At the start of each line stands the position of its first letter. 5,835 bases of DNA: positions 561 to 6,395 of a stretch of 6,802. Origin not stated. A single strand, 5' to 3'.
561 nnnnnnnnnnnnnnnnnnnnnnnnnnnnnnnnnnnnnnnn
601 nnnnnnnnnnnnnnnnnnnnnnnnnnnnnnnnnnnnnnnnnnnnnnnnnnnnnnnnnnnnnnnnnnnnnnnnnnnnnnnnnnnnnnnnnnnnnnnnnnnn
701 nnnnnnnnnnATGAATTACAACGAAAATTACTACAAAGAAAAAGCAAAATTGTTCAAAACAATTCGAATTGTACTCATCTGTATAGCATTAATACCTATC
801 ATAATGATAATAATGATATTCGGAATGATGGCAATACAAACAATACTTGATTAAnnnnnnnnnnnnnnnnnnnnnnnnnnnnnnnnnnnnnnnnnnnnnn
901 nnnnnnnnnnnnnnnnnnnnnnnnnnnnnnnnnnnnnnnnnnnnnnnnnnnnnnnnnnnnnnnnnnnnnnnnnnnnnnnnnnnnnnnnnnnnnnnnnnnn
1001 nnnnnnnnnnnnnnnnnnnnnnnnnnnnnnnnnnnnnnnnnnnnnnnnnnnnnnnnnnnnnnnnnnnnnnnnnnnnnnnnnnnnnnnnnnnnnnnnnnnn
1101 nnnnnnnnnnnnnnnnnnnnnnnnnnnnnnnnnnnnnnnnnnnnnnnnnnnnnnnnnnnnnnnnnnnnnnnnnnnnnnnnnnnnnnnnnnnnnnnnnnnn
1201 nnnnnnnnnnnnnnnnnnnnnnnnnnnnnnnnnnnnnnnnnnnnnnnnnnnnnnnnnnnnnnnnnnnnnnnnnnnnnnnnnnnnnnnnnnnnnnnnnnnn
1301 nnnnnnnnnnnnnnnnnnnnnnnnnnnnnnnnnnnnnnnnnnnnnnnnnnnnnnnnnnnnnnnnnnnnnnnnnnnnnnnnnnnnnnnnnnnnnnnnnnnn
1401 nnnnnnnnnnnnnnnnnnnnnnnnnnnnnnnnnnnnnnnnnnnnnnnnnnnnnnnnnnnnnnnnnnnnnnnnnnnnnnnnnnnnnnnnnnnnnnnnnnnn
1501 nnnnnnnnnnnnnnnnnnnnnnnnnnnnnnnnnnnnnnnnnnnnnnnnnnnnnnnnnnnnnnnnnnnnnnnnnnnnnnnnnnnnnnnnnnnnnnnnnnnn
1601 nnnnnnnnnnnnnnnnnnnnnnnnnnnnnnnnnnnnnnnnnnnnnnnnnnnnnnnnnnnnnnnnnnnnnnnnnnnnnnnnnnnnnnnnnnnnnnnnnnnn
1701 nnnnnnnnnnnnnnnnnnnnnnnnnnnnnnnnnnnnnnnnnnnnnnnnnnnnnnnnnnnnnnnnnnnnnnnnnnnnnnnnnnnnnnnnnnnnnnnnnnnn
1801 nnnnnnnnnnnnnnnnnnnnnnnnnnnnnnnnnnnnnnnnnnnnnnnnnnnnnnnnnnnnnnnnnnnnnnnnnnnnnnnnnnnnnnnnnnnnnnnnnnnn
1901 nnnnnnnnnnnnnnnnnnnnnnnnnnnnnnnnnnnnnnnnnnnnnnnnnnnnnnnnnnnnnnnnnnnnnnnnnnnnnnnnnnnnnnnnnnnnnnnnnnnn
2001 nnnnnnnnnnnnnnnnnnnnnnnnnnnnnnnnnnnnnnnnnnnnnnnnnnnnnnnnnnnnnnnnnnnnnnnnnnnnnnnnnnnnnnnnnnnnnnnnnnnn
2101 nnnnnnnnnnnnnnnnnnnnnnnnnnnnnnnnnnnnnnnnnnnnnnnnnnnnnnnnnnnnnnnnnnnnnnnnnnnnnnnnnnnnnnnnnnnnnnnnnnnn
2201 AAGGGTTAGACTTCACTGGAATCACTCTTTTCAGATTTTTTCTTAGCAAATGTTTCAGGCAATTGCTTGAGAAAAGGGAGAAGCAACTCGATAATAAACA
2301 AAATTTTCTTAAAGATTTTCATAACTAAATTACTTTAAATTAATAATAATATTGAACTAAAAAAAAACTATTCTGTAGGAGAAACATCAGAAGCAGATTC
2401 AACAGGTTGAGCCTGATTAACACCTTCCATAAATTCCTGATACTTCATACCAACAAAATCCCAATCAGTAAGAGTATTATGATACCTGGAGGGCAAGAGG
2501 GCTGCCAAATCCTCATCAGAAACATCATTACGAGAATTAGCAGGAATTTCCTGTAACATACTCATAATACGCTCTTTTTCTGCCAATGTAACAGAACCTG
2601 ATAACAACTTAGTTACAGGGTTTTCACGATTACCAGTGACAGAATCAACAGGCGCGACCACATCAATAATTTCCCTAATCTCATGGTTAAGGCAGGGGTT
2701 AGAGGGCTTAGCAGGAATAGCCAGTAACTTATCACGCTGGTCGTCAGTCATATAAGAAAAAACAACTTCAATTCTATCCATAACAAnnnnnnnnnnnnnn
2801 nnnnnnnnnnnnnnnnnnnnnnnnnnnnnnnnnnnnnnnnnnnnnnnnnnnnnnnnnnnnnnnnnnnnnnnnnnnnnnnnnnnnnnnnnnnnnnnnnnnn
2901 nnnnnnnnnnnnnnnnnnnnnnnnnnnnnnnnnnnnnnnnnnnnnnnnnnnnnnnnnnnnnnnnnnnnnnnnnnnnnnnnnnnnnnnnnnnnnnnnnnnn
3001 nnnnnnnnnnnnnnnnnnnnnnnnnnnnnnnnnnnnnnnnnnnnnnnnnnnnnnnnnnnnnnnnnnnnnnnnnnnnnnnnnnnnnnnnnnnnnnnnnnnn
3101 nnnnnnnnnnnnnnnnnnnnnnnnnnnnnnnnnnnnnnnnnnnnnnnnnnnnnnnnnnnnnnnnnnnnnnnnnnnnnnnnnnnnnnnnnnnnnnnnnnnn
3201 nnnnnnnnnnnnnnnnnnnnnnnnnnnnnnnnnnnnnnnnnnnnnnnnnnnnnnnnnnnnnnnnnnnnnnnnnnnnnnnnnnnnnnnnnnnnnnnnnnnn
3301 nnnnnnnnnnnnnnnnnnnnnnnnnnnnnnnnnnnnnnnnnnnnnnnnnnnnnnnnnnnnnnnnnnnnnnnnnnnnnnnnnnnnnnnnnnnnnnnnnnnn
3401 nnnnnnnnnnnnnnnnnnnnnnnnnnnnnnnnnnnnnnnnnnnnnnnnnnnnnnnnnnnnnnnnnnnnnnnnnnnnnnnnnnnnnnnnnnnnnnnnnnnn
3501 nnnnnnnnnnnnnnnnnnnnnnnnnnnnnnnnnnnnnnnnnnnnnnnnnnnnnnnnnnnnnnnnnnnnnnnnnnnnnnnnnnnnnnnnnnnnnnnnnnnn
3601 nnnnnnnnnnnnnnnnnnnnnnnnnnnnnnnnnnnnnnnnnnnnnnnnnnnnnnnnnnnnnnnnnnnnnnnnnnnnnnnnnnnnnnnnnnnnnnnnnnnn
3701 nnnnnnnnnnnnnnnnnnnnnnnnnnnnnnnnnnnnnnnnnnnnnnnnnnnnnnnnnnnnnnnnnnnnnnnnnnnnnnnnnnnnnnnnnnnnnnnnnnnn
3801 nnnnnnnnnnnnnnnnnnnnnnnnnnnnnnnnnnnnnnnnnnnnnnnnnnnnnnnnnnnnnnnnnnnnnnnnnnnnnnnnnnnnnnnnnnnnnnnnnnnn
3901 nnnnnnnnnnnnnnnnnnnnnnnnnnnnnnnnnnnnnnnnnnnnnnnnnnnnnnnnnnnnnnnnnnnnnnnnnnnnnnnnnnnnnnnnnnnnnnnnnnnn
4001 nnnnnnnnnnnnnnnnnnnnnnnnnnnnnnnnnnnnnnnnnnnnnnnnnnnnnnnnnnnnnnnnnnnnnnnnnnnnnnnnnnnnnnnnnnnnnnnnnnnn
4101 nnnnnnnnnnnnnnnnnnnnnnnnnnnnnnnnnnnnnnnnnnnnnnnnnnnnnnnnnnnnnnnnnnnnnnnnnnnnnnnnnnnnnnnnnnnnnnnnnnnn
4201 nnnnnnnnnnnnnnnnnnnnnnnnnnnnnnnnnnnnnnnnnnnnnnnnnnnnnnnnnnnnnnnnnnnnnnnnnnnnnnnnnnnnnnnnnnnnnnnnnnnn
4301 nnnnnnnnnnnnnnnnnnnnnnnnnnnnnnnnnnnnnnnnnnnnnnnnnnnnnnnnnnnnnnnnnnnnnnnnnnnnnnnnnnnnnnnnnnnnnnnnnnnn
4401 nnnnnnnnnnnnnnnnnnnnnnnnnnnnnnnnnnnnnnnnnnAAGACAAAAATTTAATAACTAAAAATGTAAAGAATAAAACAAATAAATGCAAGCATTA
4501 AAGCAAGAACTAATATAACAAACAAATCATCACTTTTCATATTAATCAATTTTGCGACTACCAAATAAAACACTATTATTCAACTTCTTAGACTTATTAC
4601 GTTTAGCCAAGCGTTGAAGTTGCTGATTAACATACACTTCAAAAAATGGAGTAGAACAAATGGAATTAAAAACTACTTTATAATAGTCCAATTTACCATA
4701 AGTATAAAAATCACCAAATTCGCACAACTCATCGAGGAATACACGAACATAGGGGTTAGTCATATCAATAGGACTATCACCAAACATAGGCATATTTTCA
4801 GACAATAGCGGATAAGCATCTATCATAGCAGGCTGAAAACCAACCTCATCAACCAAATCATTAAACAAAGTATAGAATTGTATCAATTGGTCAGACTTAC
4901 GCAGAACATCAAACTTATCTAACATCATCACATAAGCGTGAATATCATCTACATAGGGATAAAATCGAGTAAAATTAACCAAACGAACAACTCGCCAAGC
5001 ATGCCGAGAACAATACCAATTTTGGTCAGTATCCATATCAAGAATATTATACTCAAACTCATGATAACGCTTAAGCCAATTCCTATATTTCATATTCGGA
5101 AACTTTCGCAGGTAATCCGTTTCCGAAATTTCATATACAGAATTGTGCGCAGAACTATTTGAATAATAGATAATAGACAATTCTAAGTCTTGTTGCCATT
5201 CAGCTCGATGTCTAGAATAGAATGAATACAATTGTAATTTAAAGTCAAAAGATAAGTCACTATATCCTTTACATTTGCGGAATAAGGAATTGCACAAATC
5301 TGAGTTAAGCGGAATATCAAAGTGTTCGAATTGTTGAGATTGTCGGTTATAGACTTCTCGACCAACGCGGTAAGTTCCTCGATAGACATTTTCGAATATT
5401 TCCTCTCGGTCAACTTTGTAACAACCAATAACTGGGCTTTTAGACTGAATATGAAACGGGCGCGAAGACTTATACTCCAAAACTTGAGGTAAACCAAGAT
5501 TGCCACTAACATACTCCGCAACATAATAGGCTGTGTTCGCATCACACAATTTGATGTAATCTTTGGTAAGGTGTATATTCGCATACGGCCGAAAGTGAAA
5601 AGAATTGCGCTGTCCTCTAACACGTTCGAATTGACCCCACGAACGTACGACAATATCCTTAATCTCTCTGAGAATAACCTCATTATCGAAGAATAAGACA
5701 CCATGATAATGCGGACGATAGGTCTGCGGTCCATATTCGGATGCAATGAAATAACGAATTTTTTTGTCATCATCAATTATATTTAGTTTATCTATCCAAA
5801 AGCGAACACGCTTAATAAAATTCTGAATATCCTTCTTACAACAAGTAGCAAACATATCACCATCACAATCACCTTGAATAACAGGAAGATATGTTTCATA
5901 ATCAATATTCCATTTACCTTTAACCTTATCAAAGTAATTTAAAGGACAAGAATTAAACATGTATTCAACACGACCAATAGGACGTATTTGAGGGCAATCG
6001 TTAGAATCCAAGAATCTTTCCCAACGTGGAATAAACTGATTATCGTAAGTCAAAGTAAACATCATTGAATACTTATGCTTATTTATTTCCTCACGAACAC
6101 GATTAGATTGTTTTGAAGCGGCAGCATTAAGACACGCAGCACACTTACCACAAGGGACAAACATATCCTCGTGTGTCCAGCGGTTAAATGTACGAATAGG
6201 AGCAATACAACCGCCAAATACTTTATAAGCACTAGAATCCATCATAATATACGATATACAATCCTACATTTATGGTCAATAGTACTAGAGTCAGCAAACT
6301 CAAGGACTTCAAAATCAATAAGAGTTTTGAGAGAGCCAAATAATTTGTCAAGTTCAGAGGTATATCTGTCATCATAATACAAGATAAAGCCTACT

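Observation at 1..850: Unusually large and complex non-coding control region (~1.3 kb with 6533-6725, ~20% of the genome) for a microvirus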

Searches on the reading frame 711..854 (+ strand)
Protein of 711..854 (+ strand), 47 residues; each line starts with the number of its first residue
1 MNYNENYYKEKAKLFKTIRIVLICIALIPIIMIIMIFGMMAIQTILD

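Call 8: search_protein_families(library=pfam, proteins=[window:711-854:+], max_evalue=0.01)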
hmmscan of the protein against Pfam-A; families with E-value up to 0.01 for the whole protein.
window:711-854:+ (47 aa): 1 family
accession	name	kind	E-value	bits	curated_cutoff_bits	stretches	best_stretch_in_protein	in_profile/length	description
PF20664.2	DUF6814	-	0.0054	17.4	25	1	14-43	37-66/71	Family of unknown function (DUF6814)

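Call 9: search_protein_families(library=phrogs, proteins=[window:711-854:+], max_evalue=0.01)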
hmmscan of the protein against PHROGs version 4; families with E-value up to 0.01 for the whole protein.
window:711-854:+ (47 aa): 0 families

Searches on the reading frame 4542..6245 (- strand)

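Call 8: search_protein_families(library=pfam, proteins=[window:4542-6245:-], max_evalue=0.01)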
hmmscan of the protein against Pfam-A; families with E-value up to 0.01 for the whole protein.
window:4542-6245:- (567 aa): 1 family
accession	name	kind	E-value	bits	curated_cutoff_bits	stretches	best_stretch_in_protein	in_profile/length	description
PF23343.2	REP_ORF2-G2P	-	1.1e-10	42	27.8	1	135-247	14-96/99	Replication-associated protein ORF2/G2P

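Call 9: search_protein_families(library=phrogs, proteins=[window:4542-6245:-], max_evalue=0.01)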
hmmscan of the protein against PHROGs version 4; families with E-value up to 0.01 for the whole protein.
window:4542-6245:- (567 aa): 2 families
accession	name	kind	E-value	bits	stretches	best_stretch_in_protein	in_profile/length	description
phrog_942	-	DNA, RNA and nucleotide metabolism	5.6e-37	129.2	1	13-455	61-418/501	replication initiation protein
phrog_29197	-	unknown function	9.3e-17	62.6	2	8-75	40-107/187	-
